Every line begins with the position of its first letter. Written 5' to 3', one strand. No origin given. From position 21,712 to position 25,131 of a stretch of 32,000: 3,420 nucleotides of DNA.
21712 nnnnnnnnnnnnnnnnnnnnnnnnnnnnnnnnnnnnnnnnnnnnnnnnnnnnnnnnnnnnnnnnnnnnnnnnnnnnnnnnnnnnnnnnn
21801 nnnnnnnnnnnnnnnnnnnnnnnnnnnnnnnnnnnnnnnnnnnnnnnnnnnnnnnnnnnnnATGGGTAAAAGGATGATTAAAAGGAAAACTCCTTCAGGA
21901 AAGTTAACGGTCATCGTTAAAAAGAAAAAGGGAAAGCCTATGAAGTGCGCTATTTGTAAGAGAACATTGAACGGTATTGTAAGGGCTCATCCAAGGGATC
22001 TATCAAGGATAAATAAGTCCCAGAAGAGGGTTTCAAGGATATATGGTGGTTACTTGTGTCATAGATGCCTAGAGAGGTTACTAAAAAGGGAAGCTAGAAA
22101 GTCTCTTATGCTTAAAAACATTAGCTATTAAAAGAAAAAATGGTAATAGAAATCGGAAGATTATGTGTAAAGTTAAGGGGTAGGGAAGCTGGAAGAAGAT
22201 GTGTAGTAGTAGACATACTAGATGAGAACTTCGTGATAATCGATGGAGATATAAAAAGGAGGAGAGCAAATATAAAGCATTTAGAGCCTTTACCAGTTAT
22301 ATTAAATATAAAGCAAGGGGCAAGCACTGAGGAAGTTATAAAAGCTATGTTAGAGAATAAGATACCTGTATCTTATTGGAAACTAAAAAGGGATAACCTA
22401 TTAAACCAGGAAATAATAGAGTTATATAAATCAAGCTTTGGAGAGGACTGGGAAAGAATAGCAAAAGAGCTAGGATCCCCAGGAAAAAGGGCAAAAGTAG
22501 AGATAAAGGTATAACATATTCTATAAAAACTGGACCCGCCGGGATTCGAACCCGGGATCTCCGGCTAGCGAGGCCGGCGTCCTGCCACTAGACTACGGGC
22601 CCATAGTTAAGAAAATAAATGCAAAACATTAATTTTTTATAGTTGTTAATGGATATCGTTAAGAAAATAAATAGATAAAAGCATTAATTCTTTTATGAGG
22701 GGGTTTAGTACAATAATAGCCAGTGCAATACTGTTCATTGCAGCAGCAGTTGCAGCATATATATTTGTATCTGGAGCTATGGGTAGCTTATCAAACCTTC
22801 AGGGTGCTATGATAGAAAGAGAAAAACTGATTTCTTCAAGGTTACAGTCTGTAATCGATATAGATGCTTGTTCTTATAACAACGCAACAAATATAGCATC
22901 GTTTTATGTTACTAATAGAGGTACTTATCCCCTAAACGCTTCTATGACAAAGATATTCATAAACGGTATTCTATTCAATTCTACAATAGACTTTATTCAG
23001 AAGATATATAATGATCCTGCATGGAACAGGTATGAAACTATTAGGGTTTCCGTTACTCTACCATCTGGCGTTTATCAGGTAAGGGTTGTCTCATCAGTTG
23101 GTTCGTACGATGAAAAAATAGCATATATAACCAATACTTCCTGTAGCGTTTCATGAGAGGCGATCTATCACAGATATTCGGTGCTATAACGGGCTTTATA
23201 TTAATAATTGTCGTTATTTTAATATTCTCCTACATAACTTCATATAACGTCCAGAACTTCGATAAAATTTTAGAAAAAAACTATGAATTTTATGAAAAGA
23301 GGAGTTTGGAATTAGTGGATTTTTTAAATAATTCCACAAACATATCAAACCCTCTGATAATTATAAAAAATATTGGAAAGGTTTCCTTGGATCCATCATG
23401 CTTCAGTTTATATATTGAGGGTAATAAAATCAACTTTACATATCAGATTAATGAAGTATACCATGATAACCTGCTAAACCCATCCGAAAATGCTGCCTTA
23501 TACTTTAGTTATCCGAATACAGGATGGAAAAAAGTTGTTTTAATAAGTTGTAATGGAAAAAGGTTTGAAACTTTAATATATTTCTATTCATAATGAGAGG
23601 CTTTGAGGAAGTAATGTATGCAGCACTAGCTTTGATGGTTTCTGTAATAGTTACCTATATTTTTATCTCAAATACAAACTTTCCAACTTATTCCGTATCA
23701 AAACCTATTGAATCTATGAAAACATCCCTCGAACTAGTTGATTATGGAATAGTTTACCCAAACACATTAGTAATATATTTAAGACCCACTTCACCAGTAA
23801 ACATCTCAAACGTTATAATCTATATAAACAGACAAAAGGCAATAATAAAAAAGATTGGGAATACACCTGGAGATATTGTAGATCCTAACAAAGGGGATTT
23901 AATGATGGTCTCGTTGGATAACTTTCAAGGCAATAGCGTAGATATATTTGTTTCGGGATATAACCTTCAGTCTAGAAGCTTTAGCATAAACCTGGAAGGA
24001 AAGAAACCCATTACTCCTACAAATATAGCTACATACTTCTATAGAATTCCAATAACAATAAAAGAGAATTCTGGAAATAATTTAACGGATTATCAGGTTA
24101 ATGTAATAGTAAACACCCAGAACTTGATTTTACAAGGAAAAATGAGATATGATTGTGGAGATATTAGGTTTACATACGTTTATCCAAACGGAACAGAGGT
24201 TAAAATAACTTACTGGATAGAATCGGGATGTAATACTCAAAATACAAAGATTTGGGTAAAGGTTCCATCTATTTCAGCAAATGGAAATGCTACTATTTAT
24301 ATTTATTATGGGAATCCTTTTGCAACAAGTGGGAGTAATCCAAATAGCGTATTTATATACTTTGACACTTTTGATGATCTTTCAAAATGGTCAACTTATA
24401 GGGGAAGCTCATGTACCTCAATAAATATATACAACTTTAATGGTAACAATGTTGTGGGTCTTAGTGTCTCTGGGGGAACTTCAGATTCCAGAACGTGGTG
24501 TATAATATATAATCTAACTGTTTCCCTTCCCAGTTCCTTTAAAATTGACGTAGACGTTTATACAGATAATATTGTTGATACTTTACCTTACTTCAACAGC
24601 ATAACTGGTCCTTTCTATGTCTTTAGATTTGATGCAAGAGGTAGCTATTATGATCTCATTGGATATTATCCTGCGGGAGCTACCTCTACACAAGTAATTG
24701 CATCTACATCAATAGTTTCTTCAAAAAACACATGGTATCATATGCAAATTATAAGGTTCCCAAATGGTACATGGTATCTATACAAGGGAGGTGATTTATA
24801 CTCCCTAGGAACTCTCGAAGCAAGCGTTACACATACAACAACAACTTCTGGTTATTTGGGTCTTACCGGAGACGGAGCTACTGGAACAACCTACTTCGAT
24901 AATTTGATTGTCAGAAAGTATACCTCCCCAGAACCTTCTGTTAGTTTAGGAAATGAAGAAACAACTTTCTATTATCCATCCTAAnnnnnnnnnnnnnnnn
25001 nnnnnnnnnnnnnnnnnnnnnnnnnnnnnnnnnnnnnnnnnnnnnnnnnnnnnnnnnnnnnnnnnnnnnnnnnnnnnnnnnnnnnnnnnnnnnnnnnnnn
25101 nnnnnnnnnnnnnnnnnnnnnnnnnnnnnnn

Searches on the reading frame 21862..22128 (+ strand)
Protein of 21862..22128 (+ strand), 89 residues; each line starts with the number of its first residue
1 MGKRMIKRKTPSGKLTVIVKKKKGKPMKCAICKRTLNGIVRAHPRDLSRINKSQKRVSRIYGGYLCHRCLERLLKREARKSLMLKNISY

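Call 89: search_protein_families(library=pfam, proteins=[window:21862-22128:+], max_evalue=0.001)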
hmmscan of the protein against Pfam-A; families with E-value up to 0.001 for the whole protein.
window:21862-22128:+ (89 aa): 1 family
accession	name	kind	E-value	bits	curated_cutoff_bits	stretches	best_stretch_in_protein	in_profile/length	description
PF01199.23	Ribosomal_L34e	-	1.4e-22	80.2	27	1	3-77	18-92/94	Ribosomal protein L34e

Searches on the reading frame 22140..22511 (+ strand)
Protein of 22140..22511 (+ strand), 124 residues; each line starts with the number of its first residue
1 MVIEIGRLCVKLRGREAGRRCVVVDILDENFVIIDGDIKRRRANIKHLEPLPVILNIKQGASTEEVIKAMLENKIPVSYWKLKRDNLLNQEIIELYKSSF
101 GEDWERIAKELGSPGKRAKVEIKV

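Call 89: search_protein_families(library=pfam, proteins=[window:22140-22511:+], max_evalue=0.001)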
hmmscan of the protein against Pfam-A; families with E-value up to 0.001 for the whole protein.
window:22140-22511:+ (124 aa): 1 family
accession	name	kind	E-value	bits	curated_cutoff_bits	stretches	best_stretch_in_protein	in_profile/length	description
PF00467.35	KOW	-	3.8e-05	23.8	22.3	1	6-35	2-32/32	KOW motif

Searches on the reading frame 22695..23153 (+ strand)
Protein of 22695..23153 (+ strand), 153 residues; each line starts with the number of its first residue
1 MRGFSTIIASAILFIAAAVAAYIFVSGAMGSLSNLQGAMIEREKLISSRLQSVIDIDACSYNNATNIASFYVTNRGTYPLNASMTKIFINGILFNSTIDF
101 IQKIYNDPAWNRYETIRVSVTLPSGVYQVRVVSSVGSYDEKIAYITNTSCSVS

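Call 89: search_protein_families(library=pfam, proteins=[window:22695-23153:+], max_evalue=0.001)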
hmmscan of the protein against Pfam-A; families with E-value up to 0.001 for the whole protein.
window:22695-23153:+ (153 aa): 1 family
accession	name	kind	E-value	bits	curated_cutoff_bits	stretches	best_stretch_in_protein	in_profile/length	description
PF01917.21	Arch_flagellin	-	4.7e-12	47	29.5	1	3-137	1-156/162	Archaebacterial flagellin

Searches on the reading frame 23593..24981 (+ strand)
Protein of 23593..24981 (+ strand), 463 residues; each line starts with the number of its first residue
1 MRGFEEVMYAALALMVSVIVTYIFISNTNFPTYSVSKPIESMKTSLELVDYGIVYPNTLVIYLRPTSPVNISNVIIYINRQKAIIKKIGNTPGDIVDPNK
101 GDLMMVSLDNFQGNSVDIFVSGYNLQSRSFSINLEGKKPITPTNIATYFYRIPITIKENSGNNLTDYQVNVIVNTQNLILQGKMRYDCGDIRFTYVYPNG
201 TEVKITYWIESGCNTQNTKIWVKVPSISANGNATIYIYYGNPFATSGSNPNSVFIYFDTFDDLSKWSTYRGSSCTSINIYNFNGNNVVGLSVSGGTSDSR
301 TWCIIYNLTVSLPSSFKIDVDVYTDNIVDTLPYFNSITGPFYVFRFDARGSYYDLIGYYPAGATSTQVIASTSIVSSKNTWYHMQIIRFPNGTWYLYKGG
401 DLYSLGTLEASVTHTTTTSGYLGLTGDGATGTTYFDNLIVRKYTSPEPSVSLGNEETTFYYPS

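Call 89: search_protein_families(library=pfam, proteins=[window:23593-24981:+], max_evalue=0.001)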
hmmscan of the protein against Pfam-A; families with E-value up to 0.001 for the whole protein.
window:23593-24981:+ (463 aa): 1 family
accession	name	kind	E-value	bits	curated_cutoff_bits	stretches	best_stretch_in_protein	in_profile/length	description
PF10102.14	DUF2341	-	1.7e-23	83.3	23.4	1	187-267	1-82/84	Domain of unknown function (DUF2341)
